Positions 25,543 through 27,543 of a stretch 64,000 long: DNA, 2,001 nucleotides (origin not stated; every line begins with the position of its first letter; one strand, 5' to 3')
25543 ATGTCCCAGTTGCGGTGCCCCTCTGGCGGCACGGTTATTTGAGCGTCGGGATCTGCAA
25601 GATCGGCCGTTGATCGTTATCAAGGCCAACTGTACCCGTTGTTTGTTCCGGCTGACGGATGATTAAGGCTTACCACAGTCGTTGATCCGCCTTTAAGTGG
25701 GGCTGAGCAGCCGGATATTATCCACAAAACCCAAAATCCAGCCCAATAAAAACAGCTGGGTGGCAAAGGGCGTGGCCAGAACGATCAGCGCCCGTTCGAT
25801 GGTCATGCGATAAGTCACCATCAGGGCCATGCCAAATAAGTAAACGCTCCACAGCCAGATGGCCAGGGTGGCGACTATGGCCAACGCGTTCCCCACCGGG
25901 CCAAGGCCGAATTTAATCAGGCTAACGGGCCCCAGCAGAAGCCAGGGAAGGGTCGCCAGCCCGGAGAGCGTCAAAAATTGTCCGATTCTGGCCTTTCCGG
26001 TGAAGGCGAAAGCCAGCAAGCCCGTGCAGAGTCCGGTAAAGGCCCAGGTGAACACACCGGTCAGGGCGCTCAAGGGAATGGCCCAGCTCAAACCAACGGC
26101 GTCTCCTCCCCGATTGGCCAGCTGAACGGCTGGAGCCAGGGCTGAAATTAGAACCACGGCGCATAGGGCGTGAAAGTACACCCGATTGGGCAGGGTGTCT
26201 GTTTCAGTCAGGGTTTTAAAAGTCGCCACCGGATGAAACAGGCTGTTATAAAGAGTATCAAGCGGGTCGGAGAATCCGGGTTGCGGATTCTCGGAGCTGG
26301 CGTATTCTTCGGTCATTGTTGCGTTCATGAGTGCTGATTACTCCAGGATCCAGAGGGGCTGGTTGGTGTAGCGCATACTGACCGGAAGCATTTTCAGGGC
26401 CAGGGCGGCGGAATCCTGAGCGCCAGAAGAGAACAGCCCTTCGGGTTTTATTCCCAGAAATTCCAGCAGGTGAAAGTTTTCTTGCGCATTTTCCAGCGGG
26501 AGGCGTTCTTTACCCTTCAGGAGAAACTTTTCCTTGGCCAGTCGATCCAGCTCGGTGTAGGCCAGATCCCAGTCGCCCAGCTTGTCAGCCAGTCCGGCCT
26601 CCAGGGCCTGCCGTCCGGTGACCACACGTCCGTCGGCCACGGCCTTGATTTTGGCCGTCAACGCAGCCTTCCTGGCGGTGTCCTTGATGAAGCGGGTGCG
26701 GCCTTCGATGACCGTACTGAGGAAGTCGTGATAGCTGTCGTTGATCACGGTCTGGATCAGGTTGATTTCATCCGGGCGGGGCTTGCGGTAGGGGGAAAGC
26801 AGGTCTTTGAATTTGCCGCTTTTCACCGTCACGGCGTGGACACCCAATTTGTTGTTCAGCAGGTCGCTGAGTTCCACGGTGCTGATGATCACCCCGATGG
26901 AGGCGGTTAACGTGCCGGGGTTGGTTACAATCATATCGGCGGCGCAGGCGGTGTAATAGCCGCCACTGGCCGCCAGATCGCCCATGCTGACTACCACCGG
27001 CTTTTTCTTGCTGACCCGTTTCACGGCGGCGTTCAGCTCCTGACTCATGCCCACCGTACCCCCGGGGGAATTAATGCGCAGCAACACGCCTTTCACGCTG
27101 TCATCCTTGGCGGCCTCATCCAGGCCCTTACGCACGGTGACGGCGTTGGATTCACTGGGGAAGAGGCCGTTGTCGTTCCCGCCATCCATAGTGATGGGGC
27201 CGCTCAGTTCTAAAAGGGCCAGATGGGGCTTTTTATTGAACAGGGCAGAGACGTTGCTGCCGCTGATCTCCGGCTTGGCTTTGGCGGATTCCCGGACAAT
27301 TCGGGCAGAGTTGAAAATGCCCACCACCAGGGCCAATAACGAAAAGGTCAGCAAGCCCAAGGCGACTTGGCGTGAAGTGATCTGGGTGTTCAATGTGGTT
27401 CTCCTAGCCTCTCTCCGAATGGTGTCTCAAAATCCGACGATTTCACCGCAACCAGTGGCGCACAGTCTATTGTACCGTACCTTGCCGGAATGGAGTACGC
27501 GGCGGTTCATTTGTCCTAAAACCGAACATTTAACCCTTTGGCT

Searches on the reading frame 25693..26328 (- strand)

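Call 6: search_protein_families(library=pfam, proteins=[window:25693-26328:-], max_evalue=0.1)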
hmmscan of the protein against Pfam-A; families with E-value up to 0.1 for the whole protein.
window:25693-26328:- (211 aa): 1 family
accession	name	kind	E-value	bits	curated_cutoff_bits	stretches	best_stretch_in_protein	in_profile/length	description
PF04893.22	Yip1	-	2.8e-12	47.3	28.6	1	28-198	2-173/173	Yip1 domain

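Call 7: search_protein_families(library=ncbifam, proteins=[window:25693-26328:-], max_evalue=0.1)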
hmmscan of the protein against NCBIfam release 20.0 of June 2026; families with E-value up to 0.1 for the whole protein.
window:25693-26328:- (211 aa): 0 families

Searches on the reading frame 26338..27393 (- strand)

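Call 6: search_protein_families(library=pfam, proteins=[window:26338-27393:-], max_evalue=0.1)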
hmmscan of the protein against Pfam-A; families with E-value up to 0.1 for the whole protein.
window:26338-27393:- (351 aa): 5 families
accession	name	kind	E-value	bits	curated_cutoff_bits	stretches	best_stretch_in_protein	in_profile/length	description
PF01343.23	Peptidase_S49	-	3.9e-39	134.5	24.9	1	126-287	2-152/154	Peptidase family S49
PF25145.1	NfeD1b_N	-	2.3e-05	24.5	40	1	93-169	24-98/189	NfeD1b, N-terminal domain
PF00574.28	CLP_protease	-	0.0036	17.7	20.2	1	96-153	42-97/182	Clp protease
PF01972.22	SDH_protease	-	0.018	14.5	31.3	1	102-160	93-149/286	ClpP-like SDH-type serine proteinase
PF14834.11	GST_C_4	-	0.021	15.3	30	1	230-296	25-90/117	Glutathione S-transferase, C-terminal domain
